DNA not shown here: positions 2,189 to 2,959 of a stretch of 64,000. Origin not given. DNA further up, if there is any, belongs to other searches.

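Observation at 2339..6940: EndoQ-like PHP nuclease and LOG-family protein embedded in, and translationally coupled to, the pyrimidine biosynthesis operon, with a tRNA-Arg inside the operon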

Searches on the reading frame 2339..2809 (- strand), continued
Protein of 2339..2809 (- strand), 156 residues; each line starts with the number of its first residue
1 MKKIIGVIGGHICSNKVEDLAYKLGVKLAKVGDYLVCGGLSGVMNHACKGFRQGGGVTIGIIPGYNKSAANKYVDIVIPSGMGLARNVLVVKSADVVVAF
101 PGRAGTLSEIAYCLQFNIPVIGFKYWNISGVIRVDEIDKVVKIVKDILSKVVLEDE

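Call 64: predict_structure(alignment_id=A5)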
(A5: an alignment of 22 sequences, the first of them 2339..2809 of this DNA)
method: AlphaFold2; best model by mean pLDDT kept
length: 156 residues; sequences in the alignment: 22
mean_pLDDT: 91.6   pTM: 0.88
mean pLDDT of the five models: 91.6, 91.5, 89.8, 89.0, 88.5
residues with pLDDT >= 90: 114; 70-90: 36; 50-70: 5; < 50: 1
segments of 3 or more residues with pLDDT < 50: none
pLDDT, mean of each block of 10 residues (from residue 1): 92 92 98 95 96 98 88 94 82 96 84 96 89 96 96 63
secondary structure, 60 per line:
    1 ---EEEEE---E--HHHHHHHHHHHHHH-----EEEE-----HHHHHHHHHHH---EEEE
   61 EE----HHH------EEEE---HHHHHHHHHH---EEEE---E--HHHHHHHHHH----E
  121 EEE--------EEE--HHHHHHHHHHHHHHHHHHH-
elements in order: E4-8 H15-28 E34-37 H43-53 E57-62 E76-79 H83-92 E96-99 H106-115 E120-123 E132-134 H137-155

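Call 68: fold_search(model_id=the predicted structure, library=pdb)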
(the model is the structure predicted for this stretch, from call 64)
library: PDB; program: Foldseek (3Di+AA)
matches with E <= 10: 1602; with E <= 0.001: 94
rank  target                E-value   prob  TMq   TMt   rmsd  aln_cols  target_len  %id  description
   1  6y01_AAA              5.4e-13  1.00  0.88  0.84   1.8       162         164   36  The structure of the molybdenum cofactor binding protein from the phototrophic bacterium Rippkaea orientalis (released 2020-09-16)
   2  6y01_CCC              7.0e-13  1.00  0.88  0.84   1.8       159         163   36  The structure of the molybdenum cofactor binding protein from the phototrophic bacterium Rippkaea orientalis (released 2020-09-16)
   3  6y01_BBB              7.0e-13  1.00  0.89  0.84   1.8       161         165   36  The structure of the molybdenum cofactor binding protein from the phototrophic bacterium Rippkaea orientalis (released 2020-09-16)
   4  6y01_DDD              5.5e-12  1.00  0.87  0.82   1.9       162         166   36  The structure of the molybdenum cofactor binding protein from the phototrophic bacterium Rippkaea orientalis (released 2020-09-16)
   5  1wek_A                1.3e-11  1.00  0.79  0.60   3.0       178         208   26  Crystal structure of the conserved hypothetical protein TT1465 from Thermus thermophilus HB8 (released 2004-11-25)
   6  2iz7_B                3.8e-11  1.00  0.85  0.82   2.3       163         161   32  structure of Moco Carrier Protein from Chlamydomonas reinhardtii (released 2006-07-27)
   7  1wek_C                1.0e-10  1.00  0.78  0.60   2.9       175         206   26  Crystal structure of the conserved hypothetical protein TT1465 from Thermus thermophilus HB8 (released 2004-11-25)
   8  2iz5_D                1.8e-10  1.00  0.84  0.82   2.3       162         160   32  FUNCTION AND STRUCTURE OF THE MOLYBDENUM COFACTOR CARRIER PROTEIN MCP FROM CHLAMYDOMONAS REINHARDTII (released 2006-07-26)
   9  2iz5_C                2.4e-10  1.00  0.82  0.81   2.2       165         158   30  FUNCTION AND STRUCTURE OF THE MOLYBDENUM COFACTOR CARRIER PROTEIN MCP FROM CHLAMYDOMONAS REINHARDTII (released 2006-07-26)
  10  2iz7_A                2.8e-10  1.00  0.85  0.82   2.4       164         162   32  structure of Moco Carrier Protein from Chlamydomonas reinhardtii (released 2006-07-27)
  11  2iz5_A                3.0e-10  1.00  0.87  0.85   1.9       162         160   31  FUNCTION AND STRUCTURE OF THE MOLYBDENUM COFACTOR CARRIER PROTEIN MCP FROM CHLAMYDOMONAS REINHARDTII (released 2006-07-26)
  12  1wek_F                3.2e-10  1.00  0.80  0.62   2.3       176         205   25  Crystal structure of the conserved hypothetical protein TT1465 from Thermus thermophilus HB8 (released 2004-11-25)
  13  5wq3_A                3.7e-10  1.00  0.79  0.61   3.2       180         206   24  Crystal structure of type-II LOG from Corynebacterium glutamicum (released 2017-04-12)
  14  5wq3_C                6.8e-10  1.00  0.81  0.62   2.9       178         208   23  Crystal structure of type-II LOG from Corynebacterium glutamicum (released 2017-04-12)
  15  2iz5_B                7.3e-10  1.00  0.86  0.83   2.2       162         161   31  FUNCTION AND STRUCTURE OF THE MOLYBDENUM COFACTOR CARRIER PROTEIN MCP FROM CHLAMYDOMONAS REINHARDTII (released 2006-07-26)
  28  1rcu_A                5.1e-09  1.00  0.82  0.75   2.6       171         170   27  X-RAY STRUCTURE OF TM1055 NORTHEAST STRUCTURAL GENOMICS CONSORTIUM TARGET VT76 (released 2003-12-02)
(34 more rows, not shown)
